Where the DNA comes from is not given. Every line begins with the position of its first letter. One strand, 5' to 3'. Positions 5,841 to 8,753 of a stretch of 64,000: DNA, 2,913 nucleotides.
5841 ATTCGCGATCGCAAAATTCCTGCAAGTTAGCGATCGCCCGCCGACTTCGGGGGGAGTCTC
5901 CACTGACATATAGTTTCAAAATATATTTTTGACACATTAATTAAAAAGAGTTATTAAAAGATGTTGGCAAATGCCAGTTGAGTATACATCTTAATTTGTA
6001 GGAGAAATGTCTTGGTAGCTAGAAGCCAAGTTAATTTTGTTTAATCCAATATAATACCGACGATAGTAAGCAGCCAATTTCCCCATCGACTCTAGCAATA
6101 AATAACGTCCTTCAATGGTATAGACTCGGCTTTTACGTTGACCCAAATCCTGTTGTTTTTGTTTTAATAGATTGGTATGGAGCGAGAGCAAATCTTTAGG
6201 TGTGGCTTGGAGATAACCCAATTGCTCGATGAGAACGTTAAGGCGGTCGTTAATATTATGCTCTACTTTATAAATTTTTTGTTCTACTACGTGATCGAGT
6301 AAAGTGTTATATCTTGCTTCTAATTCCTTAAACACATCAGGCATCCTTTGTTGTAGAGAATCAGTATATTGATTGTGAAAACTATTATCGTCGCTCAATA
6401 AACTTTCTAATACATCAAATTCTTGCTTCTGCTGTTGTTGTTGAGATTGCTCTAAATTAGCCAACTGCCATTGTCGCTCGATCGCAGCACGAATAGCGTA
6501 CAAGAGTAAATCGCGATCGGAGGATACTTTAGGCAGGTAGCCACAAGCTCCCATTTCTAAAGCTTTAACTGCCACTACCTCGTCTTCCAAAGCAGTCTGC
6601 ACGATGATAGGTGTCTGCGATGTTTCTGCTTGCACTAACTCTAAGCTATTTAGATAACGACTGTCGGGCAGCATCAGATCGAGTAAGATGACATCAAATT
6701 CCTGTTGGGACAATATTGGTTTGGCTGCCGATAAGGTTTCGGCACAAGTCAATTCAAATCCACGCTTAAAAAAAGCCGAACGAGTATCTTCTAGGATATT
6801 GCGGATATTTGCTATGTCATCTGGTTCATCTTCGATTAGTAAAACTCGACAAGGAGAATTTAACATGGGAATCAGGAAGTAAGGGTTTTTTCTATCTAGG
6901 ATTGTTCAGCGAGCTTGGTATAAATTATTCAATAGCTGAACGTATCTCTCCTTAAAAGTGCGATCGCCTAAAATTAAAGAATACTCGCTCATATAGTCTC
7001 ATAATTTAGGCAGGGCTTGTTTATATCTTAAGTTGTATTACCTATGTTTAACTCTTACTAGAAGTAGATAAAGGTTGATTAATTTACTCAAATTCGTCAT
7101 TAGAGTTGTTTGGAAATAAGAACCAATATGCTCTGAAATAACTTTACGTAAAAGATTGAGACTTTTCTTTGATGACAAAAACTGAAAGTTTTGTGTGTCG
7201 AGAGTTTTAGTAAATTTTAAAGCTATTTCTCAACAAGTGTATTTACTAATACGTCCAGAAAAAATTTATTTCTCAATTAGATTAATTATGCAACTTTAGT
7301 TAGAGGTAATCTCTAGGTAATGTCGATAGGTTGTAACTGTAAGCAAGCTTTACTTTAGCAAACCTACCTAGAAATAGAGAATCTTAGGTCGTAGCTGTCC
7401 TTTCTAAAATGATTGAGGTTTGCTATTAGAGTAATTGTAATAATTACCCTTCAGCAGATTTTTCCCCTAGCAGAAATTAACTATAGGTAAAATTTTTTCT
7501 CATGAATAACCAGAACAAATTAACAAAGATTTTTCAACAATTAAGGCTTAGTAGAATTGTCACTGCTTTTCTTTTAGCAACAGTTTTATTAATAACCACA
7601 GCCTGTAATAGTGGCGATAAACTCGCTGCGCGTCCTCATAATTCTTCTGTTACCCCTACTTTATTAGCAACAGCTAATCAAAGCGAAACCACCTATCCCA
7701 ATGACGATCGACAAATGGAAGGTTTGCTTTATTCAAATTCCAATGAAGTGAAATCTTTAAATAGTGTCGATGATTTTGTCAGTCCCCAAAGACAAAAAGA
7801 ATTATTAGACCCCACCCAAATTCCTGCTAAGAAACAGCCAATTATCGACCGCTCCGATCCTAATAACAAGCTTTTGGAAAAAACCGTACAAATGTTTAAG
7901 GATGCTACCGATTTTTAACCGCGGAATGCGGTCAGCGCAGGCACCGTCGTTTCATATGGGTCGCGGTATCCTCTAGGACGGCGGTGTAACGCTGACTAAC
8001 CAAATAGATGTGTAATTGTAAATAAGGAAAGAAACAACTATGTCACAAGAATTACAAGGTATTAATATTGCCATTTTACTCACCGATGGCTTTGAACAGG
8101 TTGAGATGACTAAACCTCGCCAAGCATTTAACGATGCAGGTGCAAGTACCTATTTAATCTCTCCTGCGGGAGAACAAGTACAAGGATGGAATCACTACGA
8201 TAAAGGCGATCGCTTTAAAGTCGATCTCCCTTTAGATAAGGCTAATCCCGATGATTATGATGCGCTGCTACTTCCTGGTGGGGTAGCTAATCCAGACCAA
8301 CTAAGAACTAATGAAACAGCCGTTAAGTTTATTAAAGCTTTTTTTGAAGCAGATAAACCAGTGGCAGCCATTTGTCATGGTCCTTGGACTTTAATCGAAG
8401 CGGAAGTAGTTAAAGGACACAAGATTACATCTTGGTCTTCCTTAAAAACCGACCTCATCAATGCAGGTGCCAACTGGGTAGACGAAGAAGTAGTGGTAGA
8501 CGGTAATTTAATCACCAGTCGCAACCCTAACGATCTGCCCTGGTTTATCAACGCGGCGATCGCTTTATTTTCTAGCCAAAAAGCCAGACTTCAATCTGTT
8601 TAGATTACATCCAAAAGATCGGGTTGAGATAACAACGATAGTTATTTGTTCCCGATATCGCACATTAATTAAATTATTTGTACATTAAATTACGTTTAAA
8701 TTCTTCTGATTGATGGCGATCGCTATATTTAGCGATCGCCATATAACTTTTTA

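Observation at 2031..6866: Contiguous kaiA3-kaiB3-kaiC3 operon running into a hybrid kinase with an atypical N-terminal receiver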

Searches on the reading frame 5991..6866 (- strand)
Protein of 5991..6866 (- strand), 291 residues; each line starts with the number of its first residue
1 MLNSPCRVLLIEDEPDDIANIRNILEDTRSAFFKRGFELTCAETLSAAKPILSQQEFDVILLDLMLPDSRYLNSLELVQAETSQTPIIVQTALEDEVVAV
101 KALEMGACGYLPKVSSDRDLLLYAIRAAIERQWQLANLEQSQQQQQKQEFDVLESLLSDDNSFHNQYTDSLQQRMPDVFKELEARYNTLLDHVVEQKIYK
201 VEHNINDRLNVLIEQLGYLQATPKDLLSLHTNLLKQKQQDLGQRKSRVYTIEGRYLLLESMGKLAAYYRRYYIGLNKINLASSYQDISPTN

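Call 3: search_protein_families(library=pfam, proteins=[window:5991-6866:-], max_evalue=0.01)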
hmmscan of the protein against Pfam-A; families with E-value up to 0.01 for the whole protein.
window:5991-6866:- (291 aa): 1 family
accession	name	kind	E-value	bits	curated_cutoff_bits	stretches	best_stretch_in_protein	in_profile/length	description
PF00072.30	Response_reg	-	2.9e-16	60.1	30.2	1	8-121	1-107/111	Response regulator receiver domain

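Call 4: search_protein_families(library=ncbifam, proteins=[window:5991-6866:-], max_evalue=0.01)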
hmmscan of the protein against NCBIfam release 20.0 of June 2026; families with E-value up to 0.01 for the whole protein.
window:5991-6866:- (291 aa): 77 families (the best 25 are shown)
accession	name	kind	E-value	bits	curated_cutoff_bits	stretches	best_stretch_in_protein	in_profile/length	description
NF007005.1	PRK09468.1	equivalog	4.3e-16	59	331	1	16-155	10-144/237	osmolarity response regulator transcription factor OmpR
NF045944.1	ResRegRpaBCyano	equivalog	1.8e-14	53.7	330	1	16-146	4-126/229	response regulator transcription factor RpaB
NF040534.1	resp_reg_YycF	equivalog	2.3e-14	53.2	340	1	17-154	8-137/231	response regulator YycF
NF041733.1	resp_reg_CseB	equivalog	5.5e-14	52.1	350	1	7-164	2-150/228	two-component system response regulator CseB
NF008199.0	PRK10955.1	equivalog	4.8e-13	49.6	341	1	8-154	4-140/232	envelope stress response regulator transcription factor CpxR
NF008469.0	PRK11361.1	equivalog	9.5e-13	47.6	714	1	7-141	6-128/461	acetoacetate metabolism transcriptional regulator AtoC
TIGR01818.1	ntrC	equivalog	5.7e-12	45.2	558.6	1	16-146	5-132/463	nitrogen regulation protein NR(I)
TIGR02154.1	PhoB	equivalog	1.8e-11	43.8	296.2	1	7-135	4-126/226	phosphate regulon transcriptional regulator PhoB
NF008296.0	PRK11083.1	equivalog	3.2e-11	43.1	273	1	7-151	5-137/228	two-component system response regulator CreB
NF008034.0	PRK10766.1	equivalog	4.6e-11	42.7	275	1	8-189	5-168/231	two-component system response regulator TorR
NF040689.1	MtrAB_MtrA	equivalog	4.9e-11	42.4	300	1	34-142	20-118/219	MtrAB system response regulator MtrA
NF045991.1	RespRegCtrARhodob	equivalog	5.2e-11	42.7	350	1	7-132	2-119/224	response regulator transcription factor CtrA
NF007982.1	PRK10710.1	equivalog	1e-10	41.6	380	1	6-180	8-162/235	envelope stress response regulator BaeR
NF053854.1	RespRegPhoBBctds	equivalog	1.3e-10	41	270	1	9-154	2-139/225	two-component system response regulator PhoB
NF041946.1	LuxO_transreg_Vib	equivalog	1.5e-10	40.5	800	1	38-149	22-134/463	quorum-sensing sigma-54 dependent transcriptional regulator LuxO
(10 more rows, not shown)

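Call 5: find_related_loci(query=window:5991-6866:-, collection=genome_contigs, flank=10000)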
Query window:5991-6866:- (291 aa) in genome_contigs; peptide patterns used: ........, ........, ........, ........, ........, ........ (x = any residue, [..] = any of these).
103 stretches matched a pattern; 11 encode a relative of the query (tblastn E <= 1e-3); 11 distinct loci.
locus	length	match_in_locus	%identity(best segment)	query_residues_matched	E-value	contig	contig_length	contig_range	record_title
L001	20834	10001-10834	67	1-286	1e-122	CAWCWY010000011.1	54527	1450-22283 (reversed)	MAG: uncultured cyanobacterium isolate MFD03250.bin.2.89 genome assembly, contig: contig_18083, whole genome shotgun seq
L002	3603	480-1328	64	1-291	2e-119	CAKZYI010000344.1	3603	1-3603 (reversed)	MAG TPA_asm: uncultured Pleurocapsa sp. isolate SRR3401483_bin.89_CONCOCT_v1.1_MAG genome assembly, contig: ERZ1740059.1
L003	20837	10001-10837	65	1-283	4e-113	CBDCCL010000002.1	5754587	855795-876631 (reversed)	MAG: Waterburya sp. isolate eb289601-778f-4048-8397-0450b9cb4c95 genome assembly, contig: contig_2, whole genome shotgun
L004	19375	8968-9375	68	156-291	2e-60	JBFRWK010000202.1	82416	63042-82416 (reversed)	MAG: Xenococcaceae cyanobacterium isolate 05_out_wi_poop_bin.3 05outWiPooB3_c_000001884390, whole genome shotgun sequenc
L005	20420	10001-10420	32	8-156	2e-11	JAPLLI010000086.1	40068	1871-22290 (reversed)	MAG: Nitrospirae bacterium isolate LacPavin_0920_WC57_MAG_58_9 LacPavin_0920_WC57_scaffold_726541, whole genome shotgun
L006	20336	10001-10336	27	7-130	1e-8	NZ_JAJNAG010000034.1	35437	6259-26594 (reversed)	Limnobaculum eriocheiris strain LJY008 NODE_34_length_35437_cov_38.690201, whole genome shotgun sequence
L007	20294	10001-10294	31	7-115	2e-7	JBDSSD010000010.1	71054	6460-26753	MAG: Opitutus sp. isolate cluster1_bin.526 k127_475596, whole genome shotgun sequence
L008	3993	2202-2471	33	49-134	2e-5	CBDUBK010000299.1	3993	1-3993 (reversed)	MAG TPA_asm: uncultured bacterium isolate ERR2431955_binner12_Refined_94 genome assembly, contig: ERZ23878311.24971, who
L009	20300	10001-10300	27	7-113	3e-5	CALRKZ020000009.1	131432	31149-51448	MAG: Mesorhizobium carmichaelinearum isolate JJ-K1D7-64-3-m2-bin47 genome assembly, contig: JJ-SEL19C6-181-C43, whole ge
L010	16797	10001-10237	33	4-89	1e-5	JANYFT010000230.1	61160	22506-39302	MAG: Ferruginibacter sp. isolate 339R_metabinner_84_sub 339R_k141_1248653, whole genome shotgun sequence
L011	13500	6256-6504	34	7-92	1e-4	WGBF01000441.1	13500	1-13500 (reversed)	MAG: bacterium isolate S144_13 k151_438410, whole genome shotgun sequence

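Call 10: find_homologous_proteins(query=window:5991-6866:-, max_evalue=0.00001)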
Query window:5991-6866:- (291 aa): 186 proteins with E <= 0.00001 among 1832 candidates; the best 120 are listed.
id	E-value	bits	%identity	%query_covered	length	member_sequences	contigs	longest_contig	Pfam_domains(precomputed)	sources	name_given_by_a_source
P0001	1.5e-183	626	100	100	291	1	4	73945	PF00072.31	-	-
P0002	8.3e-168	574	91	100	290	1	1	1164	PF00072.31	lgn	-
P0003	3.2e-167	573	92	100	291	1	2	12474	PF00072.31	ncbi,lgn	-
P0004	3.9e-152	523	83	100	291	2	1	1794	PF00072.31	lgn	-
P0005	3.9e-144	497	79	100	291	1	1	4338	PF00072.31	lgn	-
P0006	1.0e-141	489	80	99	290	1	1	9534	PF00072.31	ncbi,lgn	-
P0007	2.6e-131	455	73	100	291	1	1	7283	PF00072.31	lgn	-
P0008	5.0e-129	447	73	99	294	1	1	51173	PF00072.31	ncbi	ncbi:MAG: hypothetical protein Tsb0014_06520 [Pleurocapsa sp.]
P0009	9.4e-125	433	70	100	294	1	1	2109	PF00072.31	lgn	-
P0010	5.3e-122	424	69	99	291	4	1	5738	PF00072.31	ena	-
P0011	1.1e-120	420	68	99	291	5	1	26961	PF00072.31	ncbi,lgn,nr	ncbi:MAG: response regulator [Pleurocapsa sp. MO_226.B13]|nr:response regulator [Pleurocapsa sp. MO_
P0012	1.1e-117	410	67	99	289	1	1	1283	PF00072.31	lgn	-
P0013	1.4e-115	403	68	98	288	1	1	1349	PF00072.31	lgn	-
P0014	8.5e-115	401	66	99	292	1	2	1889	PF00072.31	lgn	-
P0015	5.0e-114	398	67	100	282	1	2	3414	PF00072.31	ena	-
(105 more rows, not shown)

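Call 12: find_related_loci(query=A1, collection=genome_contigs, flank=10000)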
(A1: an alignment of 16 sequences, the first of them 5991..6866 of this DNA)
Query A1 (291 aa) in genome_contigs; peptide patterns used: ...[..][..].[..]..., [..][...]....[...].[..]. (x = any residue, [..] = any of these).
153 stretches matched a pattern; 111 encode a relative of the query (tblastn E <= 1e-3); the best 80 are kept; 80 distinct loci.
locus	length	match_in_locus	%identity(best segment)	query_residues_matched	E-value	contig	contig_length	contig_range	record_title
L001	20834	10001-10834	67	1-286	9e-122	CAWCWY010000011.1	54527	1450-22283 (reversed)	MAG: uncultured cyanobacterium isolate MFD03250.bin.2.89 genome assembly, contig: contig_18083, whole genome shotgun seq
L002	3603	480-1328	64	1-291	1e-118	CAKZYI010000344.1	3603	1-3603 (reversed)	MAG TPA_asm: uncultured Pleurocapsa sp. isolate SRR3401483_bin.89_CONCOCT_v1.1_MAG genome assembly, contig: ERZ1740059.1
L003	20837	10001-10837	65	1-283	3e-112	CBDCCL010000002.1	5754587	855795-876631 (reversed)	MAG: Waterburya sp. isolate eb289601-778f-4048-8397-0450b9cb4c95 genome assembly, contig: contig_2, whole genome shotgun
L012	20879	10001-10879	57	1-291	1e-109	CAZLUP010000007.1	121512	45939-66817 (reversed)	MAG TPA_asm: uncultured bacterium isolate binchicken_co274_385 genome assembly, contig: NODE_328_length_121512_cov_20.84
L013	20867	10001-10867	52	1-290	7e-98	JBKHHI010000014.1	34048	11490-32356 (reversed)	MAG: Coleofasciculus sp. isolate D1M07_1 NODE_383_length_34048_cov_17.567146, whole genome shotgun sequence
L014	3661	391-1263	52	1-288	1e-97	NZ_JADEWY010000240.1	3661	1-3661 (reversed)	Coleofasciculus sp. LEGE 07092 NODE_678_length_3661_cov_14.1596, whole genome shotgun sequence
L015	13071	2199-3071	50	1-288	9e-97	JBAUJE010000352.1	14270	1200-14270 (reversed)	MAG: Coleofasciculaceae cyanobacterium isolate MFD12152_ilm_asm_bin12 k127_67106, whole genome shotgun sequence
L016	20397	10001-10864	55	1-289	1e-94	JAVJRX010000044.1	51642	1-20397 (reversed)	MAG: Coleofasciculus sp. G1-WW12-02 k141_58522, whole genome shotgun sequence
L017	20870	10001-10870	56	1-288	4e-92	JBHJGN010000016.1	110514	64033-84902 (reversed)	MAG: Cyanophyceae cyanobacterium isolate sb_S3C1218_1 S3Ck141_347723, whole genome shotgun sequence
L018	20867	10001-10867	53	1-290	3e-91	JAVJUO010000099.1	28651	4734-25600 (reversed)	MAG: Coleofasciculus sp. C1-SOL-03 k141_43438, whole genome shotgun sequence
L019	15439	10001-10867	54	1-290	1e-89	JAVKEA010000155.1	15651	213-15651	MAG: Coleofasciculus sp. E2-BRE-01 k141_46919, whole genome shotgun sequence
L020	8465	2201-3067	55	1-290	4e-88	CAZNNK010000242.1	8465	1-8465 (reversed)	MAG TPA_asm: uncultured Coleofasciculus sp. isolate binchicken_co15_51 genome assembly, contig: NODE_6822_length_8465_co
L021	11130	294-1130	53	1-280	5e-88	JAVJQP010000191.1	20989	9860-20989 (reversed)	MAG: Coleofasciculus sp. D1-CHI-01 k141_16754, whole genome shotgun sequence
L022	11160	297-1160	52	1-289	2e-87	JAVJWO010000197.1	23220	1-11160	MAG: Coleofasciculus chthonoplastes F2-STO-03 k141_44586, whole genome shotgun sequence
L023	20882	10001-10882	43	1-288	3e-69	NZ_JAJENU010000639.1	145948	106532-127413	Lyngbya sp. CCY1209 NODE_1136920_length_145948_cov_55.5845, whole genome shotgun sequence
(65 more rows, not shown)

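Call 39: search_solved_structures(query=A1, max_evalue=10)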
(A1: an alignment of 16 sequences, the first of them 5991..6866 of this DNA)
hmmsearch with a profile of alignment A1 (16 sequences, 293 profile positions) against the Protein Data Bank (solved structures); distinct sequences matched with E-value up to 10: 263 (the best 60 are shown).
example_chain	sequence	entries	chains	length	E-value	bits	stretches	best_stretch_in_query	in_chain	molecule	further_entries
4uhj_A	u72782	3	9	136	8.2e-15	57.8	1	7-133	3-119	TRANSCRIPTIONAL REGULATORY PROTEIN CPXR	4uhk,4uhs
1kgs_A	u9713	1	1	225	4.7e-14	55.3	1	6-219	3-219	DNA BINDING RESPONSE REGULATOR D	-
1zy2_A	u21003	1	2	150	5.2e-14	55.1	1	8-148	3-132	transcriptional regulator NtrC1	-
3nnn_A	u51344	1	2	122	9.2e-14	54.3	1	6-132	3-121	DNA BINDING RESPONSE REGULATOR D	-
4l4u_A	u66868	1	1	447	2.9e-13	52.7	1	8-157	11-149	Transcriptional regulator (NtrC family)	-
1ny5_A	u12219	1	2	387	3.6e-13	52.4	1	8-157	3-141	transcriptional regulator (NtrC family)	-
6oap_A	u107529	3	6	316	1.6e-12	50.3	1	5-167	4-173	Dual sensor histidine kinase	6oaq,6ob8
8svz_A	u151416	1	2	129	2.1e-12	49.8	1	7-114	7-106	Two-component response regulator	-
2zwm_A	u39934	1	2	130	2.3e-12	49.7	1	33-138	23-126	Transcriptional regulatory protein yycF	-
3jte_A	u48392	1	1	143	2.9e-12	49.4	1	7-144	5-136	Response regulator receiver protein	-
3f6p_A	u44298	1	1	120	1.9e-11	46.7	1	33-122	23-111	Transcriptional regulatory protein yycF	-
3eq2_A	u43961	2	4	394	8.7e-11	44.5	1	35-167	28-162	Probable two-component response regulator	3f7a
1zh2_A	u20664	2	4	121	2e-10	43.3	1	8-131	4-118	KDP operon transcriptional regulatory protein kdpE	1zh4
1nxo_A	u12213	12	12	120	4e-10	42.4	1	30-121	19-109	DNA-binding response regulator | Response regulator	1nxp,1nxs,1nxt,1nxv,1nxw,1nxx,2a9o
6eb7_A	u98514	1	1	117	5.4e-10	41.9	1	30-120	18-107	DNA-binding response regulator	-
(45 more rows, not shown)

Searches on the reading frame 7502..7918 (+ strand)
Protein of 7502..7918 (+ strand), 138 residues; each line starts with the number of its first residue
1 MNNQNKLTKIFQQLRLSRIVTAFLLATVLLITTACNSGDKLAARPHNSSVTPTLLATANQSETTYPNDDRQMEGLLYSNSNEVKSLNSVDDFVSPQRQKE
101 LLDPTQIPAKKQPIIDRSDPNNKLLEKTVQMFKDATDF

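Call 3: search_protein_families(library=pfam, proteins=[window:7502-7918:+], max_evalue=0.01)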
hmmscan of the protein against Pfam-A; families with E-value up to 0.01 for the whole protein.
window:7502-7918:+ (138 aa): 1 family
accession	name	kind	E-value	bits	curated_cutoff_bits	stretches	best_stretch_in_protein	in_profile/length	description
PF20363.3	DUF6658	-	8.1e-07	29.5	27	1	5-51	2-48/178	Family of unknown function (DUF6658)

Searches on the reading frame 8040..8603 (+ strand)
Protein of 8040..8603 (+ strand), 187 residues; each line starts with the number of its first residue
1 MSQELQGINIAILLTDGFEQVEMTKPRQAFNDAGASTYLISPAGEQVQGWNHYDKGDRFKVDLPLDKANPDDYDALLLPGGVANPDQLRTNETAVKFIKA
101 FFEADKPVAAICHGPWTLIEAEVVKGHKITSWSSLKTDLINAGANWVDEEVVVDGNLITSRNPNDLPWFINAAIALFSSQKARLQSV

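Call 3: search_protein_families(library=pfam, proteins=[window:8040-8603:+], max_evalue=0.01)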
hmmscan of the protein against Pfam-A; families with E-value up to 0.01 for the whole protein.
window:8040-8603:+ (187 aa): 4 families
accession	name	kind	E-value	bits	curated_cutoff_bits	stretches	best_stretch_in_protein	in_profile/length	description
PF01965.30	DJ-1_PfpI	-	1.1e-55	188.4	26.6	1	10-174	3-163/165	DJ-1/PfpI family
PF00117.34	GATase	-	9.2e-05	22.6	22.8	1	66-115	34-82/190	Glutamine amidotransferase class-I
PF17124.11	ThiJ_like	-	0.00032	21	30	0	71-124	83-144/186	ThiJ/PfpI family-like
PF07685.20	GATase_3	-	0.0023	18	27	1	66-114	34-84/196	CobB/CobQ-like glutamine amidotransferase domain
